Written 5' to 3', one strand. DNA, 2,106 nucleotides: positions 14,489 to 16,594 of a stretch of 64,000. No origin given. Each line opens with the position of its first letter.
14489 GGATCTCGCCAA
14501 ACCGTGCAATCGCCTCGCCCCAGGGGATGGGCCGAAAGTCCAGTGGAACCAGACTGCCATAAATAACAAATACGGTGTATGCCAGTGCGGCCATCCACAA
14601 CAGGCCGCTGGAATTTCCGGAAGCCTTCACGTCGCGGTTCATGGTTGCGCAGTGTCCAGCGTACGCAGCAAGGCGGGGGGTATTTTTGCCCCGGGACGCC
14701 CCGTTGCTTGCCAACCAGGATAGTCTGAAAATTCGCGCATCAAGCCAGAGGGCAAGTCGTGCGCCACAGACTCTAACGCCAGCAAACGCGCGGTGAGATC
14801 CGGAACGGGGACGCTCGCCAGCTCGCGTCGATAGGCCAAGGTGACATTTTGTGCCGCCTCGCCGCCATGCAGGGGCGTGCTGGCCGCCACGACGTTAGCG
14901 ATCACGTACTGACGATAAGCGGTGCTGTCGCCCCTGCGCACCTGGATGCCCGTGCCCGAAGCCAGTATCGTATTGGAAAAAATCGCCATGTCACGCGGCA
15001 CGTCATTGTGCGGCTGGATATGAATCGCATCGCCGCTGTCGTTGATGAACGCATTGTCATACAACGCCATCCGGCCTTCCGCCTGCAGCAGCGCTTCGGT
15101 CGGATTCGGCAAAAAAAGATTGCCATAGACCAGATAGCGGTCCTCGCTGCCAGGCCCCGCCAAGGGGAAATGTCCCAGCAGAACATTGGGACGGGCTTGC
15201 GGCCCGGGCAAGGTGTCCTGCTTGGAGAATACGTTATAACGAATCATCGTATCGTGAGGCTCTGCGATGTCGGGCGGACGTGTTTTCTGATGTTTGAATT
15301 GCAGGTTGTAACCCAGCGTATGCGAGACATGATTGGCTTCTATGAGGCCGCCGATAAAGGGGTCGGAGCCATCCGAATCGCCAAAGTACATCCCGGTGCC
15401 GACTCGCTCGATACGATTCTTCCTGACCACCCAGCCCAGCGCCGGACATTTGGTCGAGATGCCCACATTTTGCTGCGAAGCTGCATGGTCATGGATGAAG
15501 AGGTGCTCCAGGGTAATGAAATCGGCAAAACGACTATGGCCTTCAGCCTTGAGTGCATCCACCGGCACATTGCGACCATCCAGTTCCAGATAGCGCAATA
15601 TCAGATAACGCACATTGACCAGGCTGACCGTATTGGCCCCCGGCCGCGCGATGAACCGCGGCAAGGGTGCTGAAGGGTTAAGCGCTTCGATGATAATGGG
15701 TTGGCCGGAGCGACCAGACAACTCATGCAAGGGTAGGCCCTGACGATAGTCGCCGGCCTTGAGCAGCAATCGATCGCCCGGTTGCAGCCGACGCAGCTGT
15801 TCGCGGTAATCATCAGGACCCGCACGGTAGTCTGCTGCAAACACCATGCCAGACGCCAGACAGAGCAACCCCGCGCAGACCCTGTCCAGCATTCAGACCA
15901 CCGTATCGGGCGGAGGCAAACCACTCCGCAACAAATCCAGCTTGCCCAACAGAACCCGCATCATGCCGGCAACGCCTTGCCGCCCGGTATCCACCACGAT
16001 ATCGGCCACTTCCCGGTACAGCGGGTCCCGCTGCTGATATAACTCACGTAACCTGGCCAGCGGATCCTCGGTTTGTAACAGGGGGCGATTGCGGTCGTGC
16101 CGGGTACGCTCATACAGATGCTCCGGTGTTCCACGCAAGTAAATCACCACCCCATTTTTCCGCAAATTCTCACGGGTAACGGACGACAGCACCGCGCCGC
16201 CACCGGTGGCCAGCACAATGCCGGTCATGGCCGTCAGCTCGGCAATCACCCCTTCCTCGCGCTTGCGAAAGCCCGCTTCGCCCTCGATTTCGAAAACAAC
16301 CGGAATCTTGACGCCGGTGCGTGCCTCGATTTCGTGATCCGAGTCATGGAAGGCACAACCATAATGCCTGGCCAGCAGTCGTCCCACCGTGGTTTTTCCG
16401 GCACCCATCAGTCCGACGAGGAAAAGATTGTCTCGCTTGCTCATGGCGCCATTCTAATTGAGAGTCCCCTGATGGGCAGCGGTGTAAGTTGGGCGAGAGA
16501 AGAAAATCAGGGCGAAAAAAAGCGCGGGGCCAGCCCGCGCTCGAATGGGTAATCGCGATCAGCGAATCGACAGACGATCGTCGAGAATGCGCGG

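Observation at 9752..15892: Four translationally coupled genes fused onto pilMNOPQ-aroK: secreted beta-helix, 3xVanZ membrane protein, DHH/DHHA1 phosphoesterase, APS kinase (candidate PAPS/pAp-cycling envelope-modification module with no visible sulfotransferase)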

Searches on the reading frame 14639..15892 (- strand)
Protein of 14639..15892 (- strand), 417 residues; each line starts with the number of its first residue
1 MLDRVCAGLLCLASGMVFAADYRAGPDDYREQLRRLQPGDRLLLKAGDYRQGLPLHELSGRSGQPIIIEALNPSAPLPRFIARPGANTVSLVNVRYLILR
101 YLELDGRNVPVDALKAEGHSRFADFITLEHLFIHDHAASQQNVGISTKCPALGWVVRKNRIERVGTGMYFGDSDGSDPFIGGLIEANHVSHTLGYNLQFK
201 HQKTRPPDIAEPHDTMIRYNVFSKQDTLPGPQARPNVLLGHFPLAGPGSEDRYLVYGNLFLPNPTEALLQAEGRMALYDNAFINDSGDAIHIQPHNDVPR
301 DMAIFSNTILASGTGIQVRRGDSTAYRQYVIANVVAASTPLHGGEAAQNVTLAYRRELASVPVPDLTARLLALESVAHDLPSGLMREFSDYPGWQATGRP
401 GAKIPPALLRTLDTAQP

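Call 4: search_protein_families(library=pfam, proteins=[window:14639-15892:-], max_evalue=0.01)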
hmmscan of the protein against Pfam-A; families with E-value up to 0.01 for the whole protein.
window:14639-15892:- (417 aa): 1 family
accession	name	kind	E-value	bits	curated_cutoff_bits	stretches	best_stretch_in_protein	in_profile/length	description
PF13229.12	Beta_helix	-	0.005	16.9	25.9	0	255-323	82-149/158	Right handed beta helix region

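Call 5: search_protein_families(library=ncbifam, proteins=[window:14639-15892:-], max_evalue=0.01)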
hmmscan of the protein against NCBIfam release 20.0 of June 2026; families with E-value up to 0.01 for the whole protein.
window:14639-15892:- (417 aa): 0 families

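Call 12: find_encoding_contigs(protein=window:14639-15892:-, flank=10000, max_places=6)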
Protein window:14639-15892:- (417 aa): 1 contig read that carries it; 1 place shown.
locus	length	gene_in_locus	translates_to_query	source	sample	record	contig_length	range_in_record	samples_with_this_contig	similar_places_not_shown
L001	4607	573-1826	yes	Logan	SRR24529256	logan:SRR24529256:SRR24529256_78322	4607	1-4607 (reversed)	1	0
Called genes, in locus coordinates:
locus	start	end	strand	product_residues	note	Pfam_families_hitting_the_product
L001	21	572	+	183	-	PF13238:AAA_18, PF01202:SKI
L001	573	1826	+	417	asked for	-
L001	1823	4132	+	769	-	PF04892:VanZ-LLP1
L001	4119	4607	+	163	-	?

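Call 44: find_homologous_proteins(query=window:14639-15892:-, max_evalue=0.001)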
Query window:14639-15892:- (417 aa): 1288 proteins with E <= 0.001 among 8000 candidates; the best 120 are listed.
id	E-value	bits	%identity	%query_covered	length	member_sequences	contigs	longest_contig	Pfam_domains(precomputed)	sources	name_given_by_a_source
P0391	4.5e-282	953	100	100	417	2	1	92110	-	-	-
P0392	2.0e-260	882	91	100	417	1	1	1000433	-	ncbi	ncbi:MAG: right-handed parallel beta-helix repeat-containing protein [Thiobacillus sp.]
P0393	4.4e-247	838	88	99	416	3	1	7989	-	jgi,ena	-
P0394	3.8e-234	795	85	99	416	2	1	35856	-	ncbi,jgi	-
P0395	1.2e-232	790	84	100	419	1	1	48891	PF13229.13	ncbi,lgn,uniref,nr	ncbi:MAG: hypothetical protein GZ085_01760 [Sulfuriferula multivorans]|uniref:Right handed beta heli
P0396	4.1e-232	789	83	100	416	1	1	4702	-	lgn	-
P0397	4.7e-230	782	81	100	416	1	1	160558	PF13229.13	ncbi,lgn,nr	ncbi:MAG: hypothetical protein Q8K52_05155 [Thiobacillus sp.]|nr:hypothetical protein [Thiobacillus 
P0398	3.2e-229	779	83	98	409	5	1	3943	PF13229.13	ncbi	-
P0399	6.5e-226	768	83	97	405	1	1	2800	-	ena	-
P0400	1.2e-210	718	76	100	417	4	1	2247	PF13229.13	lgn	-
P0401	1.7e-209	714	76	99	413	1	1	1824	PF13229.13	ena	-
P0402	5.9e-209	712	75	100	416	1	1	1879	-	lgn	-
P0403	1.7e-208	711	76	98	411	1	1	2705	PF13229.13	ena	-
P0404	8.1e-208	709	75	100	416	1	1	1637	PF13229.13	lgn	-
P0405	2.4e-207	707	76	99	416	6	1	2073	-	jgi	-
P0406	9.5e-207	705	76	100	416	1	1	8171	PF13229.13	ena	-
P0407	1.4e-206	705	76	93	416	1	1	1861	PF13229.13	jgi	-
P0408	1.5e-206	704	75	99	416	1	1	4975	PF13229.13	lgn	-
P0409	1.7e-206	704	74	100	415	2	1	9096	PF13229.13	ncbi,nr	ncbi:MAG: hypothetical protein CVU23_00060 [Betaproteobacteria bacterium HGW-Betaproteobacteria-17]|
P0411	1.2e-205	701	75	100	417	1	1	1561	PF13229.13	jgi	-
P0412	2.2e-205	701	75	100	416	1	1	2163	PF13229.13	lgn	-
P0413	2.7e-205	700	74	100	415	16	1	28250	PF13229.13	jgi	-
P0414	1.1e-204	698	75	100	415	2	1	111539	PF13229.13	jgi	jgi:hypothetical protein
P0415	2.9e-204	697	74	100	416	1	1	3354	PF13229.13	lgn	-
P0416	2.3e-203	694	73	100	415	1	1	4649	PF13229.13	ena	-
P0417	7.4e-203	692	73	100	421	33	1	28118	PF13229.13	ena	-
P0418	9.8e-203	692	73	100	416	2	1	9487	PF13229.13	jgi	-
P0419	1.4e-202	691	73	100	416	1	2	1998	PF13229.13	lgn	-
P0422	1.3e-201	688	74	100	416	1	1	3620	PF13229.13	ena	-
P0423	2.4e-201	687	74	96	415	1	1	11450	PF13229.13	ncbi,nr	ncbi:MAG: hypothetical protein U0938_08785 [Thiobacillus sp.]|nr:hypothetical protein [Thiobacillus 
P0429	1.1e-200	685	73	99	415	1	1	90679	PF13229.13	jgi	jgi:hypothetical protein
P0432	2.2e-200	684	74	97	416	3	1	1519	PF13229.13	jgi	jgi:hypothetical protein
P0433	3.2e-200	684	73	100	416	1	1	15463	PF13229.13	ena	-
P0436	4.1e-200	683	73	100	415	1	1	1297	PF13229.13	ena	-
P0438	5.1e-200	683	73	100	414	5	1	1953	PF13229.13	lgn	-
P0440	6.3e-200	683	73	100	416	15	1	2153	PF13229.13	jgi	jgi:hypothetical protein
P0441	9.1e-200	682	73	100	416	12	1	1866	PF13229.13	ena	-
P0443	1.5e-199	681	73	96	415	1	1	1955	PF13229.13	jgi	jgi:hypothetical protein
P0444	1.5e-199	681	73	96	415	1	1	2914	PF13229.13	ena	-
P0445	1.6e-199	681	73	100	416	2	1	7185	PF13229.13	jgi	-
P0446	1.6e-199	681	73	99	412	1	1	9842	PF13229.13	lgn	-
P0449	1.8e-199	681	73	100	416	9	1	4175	PF13229.13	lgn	-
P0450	2.0e-199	681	73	100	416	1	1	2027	PF13229.13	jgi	-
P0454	4.4e-199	680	73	99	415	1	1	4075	PF13229.13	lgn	-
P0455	1.0e-198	679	73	100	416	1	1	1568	PF13229.13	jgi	jgi:hypothetical protein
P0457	1.3e-198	678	75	96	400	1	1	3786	PF13229.13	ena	-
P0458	1.9e-198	678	75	93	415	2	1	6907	PF13229.13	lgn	-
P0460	2.7e-198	677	73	100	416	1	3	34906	PF13229.13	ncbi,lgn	-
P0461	3.9e-198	677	73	100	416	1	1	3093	PF13229.13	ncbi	ncbi:MAG: right-handed parallel beta-helix repeat-containing protein [Thiobacillus sp.]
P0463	5.2e-198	676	72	100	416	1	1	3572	PF13229.13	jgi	jgi:hypothetical protein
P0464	5.4e-198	676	72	99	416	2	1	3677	PF13229.13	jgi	-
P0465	5.6e-198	676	74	96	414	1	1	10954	PF13229.13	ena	-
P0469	8.9e-198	676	73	100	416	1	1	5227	PF13229.13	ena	-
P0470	1.0e-197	675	74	98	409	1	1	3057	PF13229.13,PF05048.20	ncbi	-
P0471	1.3e-197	675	71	100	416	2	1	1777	PF13229.13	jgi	jgi:hypothetical protein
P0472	1.4e-197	675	72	100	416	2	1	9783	PF13229.13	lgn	-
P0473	1.8e-197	675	74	98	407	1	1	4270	PF13229.13,PF05048.20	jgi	jgi:hypothetical protein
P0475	2.5e-197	674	74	98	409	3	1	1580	PF13229.13,PF05048.20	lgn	-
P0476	3.4e-197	674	73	98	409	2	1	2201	PF13229.13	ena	-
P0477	3.8e-197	673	72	100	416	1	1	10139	PF13229.13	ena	-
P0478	4.0e-197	673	72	99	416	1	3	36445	PF13229.13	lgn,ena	-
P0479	7.7e-197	672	73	99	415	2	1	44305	PF13229.13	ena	-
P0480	2.8e-196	671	72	99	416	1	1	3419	PF13229.13,PF05048.20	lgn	-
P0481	4.0e-196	670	74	97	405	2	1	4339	PF13229.13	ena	-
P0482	7.0e-196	669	73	98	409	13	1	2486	PF13229.13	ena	-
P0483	7.2e-196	669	72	100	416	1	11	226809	PF13229.13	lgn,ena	-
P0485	1.1e-195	669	72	99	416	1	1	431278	PF13229.13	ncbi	ncbi:right-handed parallel beta-helix repeat-containing protein [Thiobacillus sp.]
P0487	1.6e-195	668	73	98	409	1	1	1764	PF13229.13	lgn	-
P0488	1.6e-195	668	73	99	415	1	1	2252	PF13229.13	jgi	jgi:hypothetical protein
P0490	1.8e-195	668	72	99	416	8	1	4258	PF13229.13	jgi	-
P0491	1.8e-195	668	72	100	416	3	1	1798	PF13229.13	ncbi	-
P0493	2.8e-195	667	71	99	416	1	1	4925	PF13229.13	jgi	jgi:hypothetical protein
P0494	3.1e-195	667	74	95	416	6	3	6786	PF13229.13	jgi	jgi:hypothetical protein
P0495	3.3e-195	667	73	98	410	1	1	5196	PF13229.13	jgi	-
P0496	5.0e-195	667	72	100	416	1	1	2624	PF13229.13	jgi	jgi:hypothetical protein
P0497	5.2e-195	666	71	100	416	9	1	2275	PF13229.13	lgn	-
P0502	8.9e-195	666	71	100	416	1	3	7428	PF13229.13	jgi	-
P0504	3.1e-194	664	72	99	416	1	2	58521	PF13229.13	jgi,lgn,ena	-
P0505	3.3e-194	664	71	100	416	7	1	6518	PF13229.13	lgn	-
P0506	4.1e-194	664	70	100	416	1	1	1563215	PF13229.13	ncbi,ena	-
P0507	4.9e-194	663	72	99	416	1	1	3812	PF13229.13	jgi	jgi:hypothetical protein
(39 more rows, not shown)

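Call 60: predict_structure(alignment_id=A2)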
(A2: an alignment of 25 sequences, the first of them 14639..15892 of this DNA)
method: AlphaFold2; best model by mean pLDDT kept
length: 417 residues; sequences in the alignment: 25
mean_pLDDT: 58.4   pTM: 0.58
mean pLDDT of the five models: 58.4, 52.4, 46.5, 43.7, 39.9
residues with pLDDT >= 90: 105; 70-90: 55; 50-70: 60; < 50: 197
segments of 3 or more residues with pLDDT < 50: 10-16, 202-213, 227-234, 241-356, 361-368, 373-381, 391-417
pLDDT, mean of each block of 10 residues (from residue 1): 52 55 96 94 98 93 91 96 93 95 95 87 89 85 83 82 86 64 71 73 44 50 51 50 32 28 26 23 24 26 24 22 25 24 27 43 46 45 51 44 34 30
secondary structure, 60 per line:
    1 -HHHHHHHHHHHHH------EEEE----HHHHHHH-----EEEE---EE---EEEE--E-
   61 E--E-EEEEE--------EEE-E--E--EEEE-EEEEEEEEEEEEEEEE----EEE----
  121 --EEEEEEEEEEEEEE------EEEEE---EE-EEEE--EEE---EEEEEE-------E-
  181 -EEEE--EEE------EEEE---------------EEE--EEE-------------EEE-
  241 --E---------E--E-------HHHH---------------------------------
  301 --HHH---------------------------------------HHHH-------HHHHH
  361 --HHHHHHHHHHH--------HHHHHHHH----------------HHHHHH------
elements in order: H2-14 E21-24 H29-35 E41-44 E53-56 E66-70 E79-81 E89-92 E94-109 E114-116 E123-136 E143-147 E154-157 E160-162 E166-171 E182-185 E188-190 E197-200 E216-218 E221-223 E237-239 H264-267 H345-348 H356-360 H363-373 H382-389 H406-411

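Call 62: search_solved_structures(query=A2, max_evalue=10, show_alignments=1)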
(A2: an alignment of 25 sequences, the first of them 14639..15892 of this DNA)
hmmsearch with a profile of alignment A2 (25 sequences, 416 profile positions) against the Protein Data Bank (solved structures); distinct sequences matched with E-value up to 10: 7.
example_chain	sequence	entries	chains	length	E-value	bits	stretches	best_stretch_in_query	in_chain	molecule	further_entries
7o78_A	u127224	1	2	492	0.0054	18.9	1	27-117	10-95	Polysaccharide lyase from Pseudopedobacter saltans, Pedsa3807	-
1dbg_A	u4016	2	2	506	0.013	17.6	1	16-75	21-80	CHONDROITINASE B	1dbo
1ofl_A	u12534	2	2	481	0.035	16.2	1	26-75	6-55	CHONDROITINASE B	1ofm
5gkq_A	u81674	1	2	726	0.34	12.9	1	25-74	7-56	AlyGC mutant - R241A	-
5gkd_A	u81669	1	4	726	0.36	12.9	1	25-74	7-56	AlyGC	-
6kqs_A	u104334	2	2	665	0.52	12.3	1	35-77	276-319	lacto-N-biosidase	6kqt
6qps_A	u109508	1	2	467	0.67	12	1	35-75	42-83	Polysaccharide Lyase Family 6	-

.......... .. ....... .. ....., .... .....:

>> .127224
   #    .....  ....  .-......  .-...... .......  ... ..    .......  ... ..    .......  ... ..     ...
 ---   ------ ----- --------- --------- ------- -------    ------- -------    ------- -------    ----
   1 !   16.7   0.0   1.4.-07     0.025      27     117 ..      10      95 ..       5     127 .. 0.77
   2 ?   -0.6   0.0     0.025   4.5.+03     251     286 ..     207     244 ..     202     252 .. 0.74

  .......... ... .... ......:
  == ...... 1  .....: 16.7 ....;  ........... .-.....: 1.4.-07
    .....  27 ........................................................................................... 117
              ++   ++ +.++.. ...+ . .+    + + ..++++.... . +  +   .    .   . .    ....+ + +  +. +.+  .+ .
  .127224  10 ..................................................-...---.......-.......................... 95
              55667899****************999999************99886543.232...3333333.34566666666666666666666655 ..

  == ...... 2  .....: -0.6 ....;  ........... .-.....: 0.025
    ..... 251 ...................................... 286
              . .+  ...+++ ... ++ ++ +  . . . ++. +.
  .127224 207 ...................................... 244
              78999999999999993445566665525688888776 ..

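Call 63: fold_search(model_id=the predicted structure, library=pdb)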
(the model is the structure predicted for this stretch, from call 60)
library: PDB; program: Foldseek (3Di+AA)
matches with E <= 10: 216; with E <= 0.001: 12
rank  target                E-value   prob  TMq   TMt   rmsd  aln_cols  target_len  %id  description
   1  6kqt_A                2.1e-05  1.00  0.34  0.24  12.0       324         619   15  Crystal Structure of GH136 lacto-N-biosidase from Eubacterium ramulus - native protein (released 2020-06-10)
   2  6kqs_A                2.9e-05  1.00  0.28  0.19  12.5       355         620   15  Crystal Structure of GH136 lacto-N-biosidase from Eubacterium ramulus - selenomethionine derivative (released 2020-06-10)
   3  6qps_B                1.2e-04  1.00  0.29  0.28   7.4       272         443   15  Structural characterization of a mannuronic acid specific polysaccharide family 6 lyase enzyme from human gut microbio (released 2019-09-25)
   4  7v6i_A                1.3e-04  1.00  0.33  0.24   6.6       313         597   15  Crystal structure of lacto-N-biosidase BsaX from Bifidobacterium saguini, lacto-N-biose complex (released 2022-02-09)
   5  5olq_A                2.0e-04  1.00  0.30  0.29  13.5       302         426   14  Rhamnogalacturonan lyase (released 2017-11-29)
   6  5gqc_D                2.5e-04  1.00  0.32  0.24   7.3       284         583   13  Crystal structure of lacto-N-biosidase LnbX from Bifidobacterium longum subsp. longum, ligand-free form (released 2017-04-19)
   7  7v6m_A                3.5e-04  1.00  0.31  0.24   7.7       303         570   15  Crystal structure of lacto-N-biosidase TnX from Tynzenella nexilis, lacto-N-biose complex (released 2022-02-09)
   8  5gkd_A                4.1e-04  1.00  0.31  0.19   8.0       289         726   14  Structure of PL6 family alginate lyase AlyGC (released 2017-02-08)
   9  7o78_A                4.3e-04  1.00  0.21  0.18  12.8       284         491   13  Structure of the PL6 family chondroitinase B from Pseudopedobacter saltans, Pedsa3807 (released 2021-07-28)
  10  6qps_A                5.7e-04  1.00  0.28  0.26   8.7       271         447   16  Structural characterization of a mannuronic acid specific polysaccharide family 6 lyase enzyme from human gut microbio (released 2019-09-25)
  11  6kfn                  7.3e-04  1.00  0.28  0.37  10.2       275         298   14  Crystal structure of alginate lyase from Paenibacillus sp. str. FPU-7 (released 2019-10-30)
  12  5olq_C                8.1e-04  1.00  0.26  0.25   9.8       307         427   14  Rhamnogalacturonan lyase (released 2017-11-29)
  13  8bwk_D                1.1e-03  1.00  0.34  0.21   5.1       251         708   14  Metagenomic derived PL6 alginate lyase (released 2023-12-20)
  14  5gkq_A                1.2e-03  1.00  0.31  0.19   8.6       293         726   13  Structure of PL6 family alginate lyase AlyGC mutant-R241A (released 2017-02-08)
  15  7o78_B                1.2e-03  0.98  0.19  0.16  13.3       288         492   11  Structure of the PL6 family chondroitinase B from Pseudopedobacter saltans, Pedsa3807 (released 2021-07-28)
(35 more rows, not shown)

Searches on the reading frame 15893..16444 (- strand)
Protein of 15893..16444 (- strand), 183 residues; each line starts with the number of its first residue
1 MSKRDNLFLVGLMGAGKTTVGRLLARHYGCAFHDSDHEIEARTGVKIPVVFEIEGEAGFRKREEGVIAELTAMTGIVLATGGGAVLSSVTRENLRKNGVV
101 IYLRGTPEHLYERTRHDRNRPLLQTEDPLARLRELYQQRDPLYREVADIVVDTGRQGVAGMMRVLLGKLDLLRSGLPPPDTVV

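Call 4: search_protein_families(library=pfam, proteins=[window:15893-16444:-], max_evalue=0.01)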
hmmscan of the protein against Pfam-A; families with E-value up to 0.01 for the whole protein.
window:15893-16444:- (183 aa): 5 families
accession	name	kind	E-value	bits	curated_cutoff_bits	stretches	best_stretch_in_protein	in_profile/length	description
PF01202.28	SKI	-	4.8e-51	173.5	22.1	1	13-161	1-150/159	Shikimate kinase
PF13238.12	AAA_18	-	3.9e-08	34.2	29.4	1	8-120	2-114/128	AAA domain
PF01712.25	dNK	-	0.00077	19.7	27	0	11-32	5-24/203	Deoxynucleoside kinase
PF13671.12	AAA_33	-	0.0069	17.1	27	0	8-44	3-39/143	AAA domain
PF02223.23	Thymidylate_kin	-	0.0093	16.1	27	0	11-32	3-24/185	Thymidylate kinase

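Call 5: search_protein_families(library=ncbifam, proteins=[window:15893-16444:-], max_evalue=0.01)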
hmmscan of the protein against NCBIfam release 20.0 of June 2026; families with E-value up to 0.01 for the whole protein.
window:15893-16444:- (183 aa): 12 families
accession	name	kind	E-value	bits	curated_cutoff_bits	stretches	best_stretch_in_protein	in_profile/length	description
NF003456.0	PRK05057.1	equivalog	4.7e-56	189.4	195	1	1-159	1-160/173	shikimate kinase AroK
NF010552.0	PRK13946.1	equivalog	1.6e-47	161.6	186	1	4-162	23-180/198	shikimate kinase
NF010553.0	PRK13947.1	equivalog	9.8e-42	143.1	204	1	6-159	3-155/173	shikimate kinase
NF010554.0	PRK13948.1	equivalog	2e-38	131.9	217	1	8-156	14-160/192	shikimate kinase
NF002988.0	PRK03731.1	equivalog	6.1e-35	120.5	161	1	5-155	3-155/174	shikimate kinase AroL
NF040667.1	hom_kin_desulfo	exception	2.3e-31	108.9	197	1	7-166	3-159/163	homoserine kinase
NF010627.0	PRK14021.1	equivalog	5.3e-31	107.6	565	1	3-154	5-159/542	bifunctional shikimate kinase/3-dehydroquinate synthase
NF006015.0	PRK08154.1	subfamily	1e-30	107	204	1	3-166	135-299/314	anaerobic benzoate catabolism transcriptional regulator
NF010556.0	PRK13951.1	equivalog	1.7e-30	106.3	560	1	7-149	3-141/492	bifunctional shikimate kinase AroK/3-dehydroquinate synthase AroB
NF010555.0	PRK13949.1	equivalog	5.7e-28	98.2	180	1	6-150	3-151/175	shikimate kinase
NF006610.0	PRK09169.1-4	subfamily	6e-27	92.8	4299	1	7-150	2868-3010/3056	hypothetical protein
NF001866.0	PRK00625.1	equivalog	3.5e-12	46.8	142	1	6-147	2-143/173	shikimate kinase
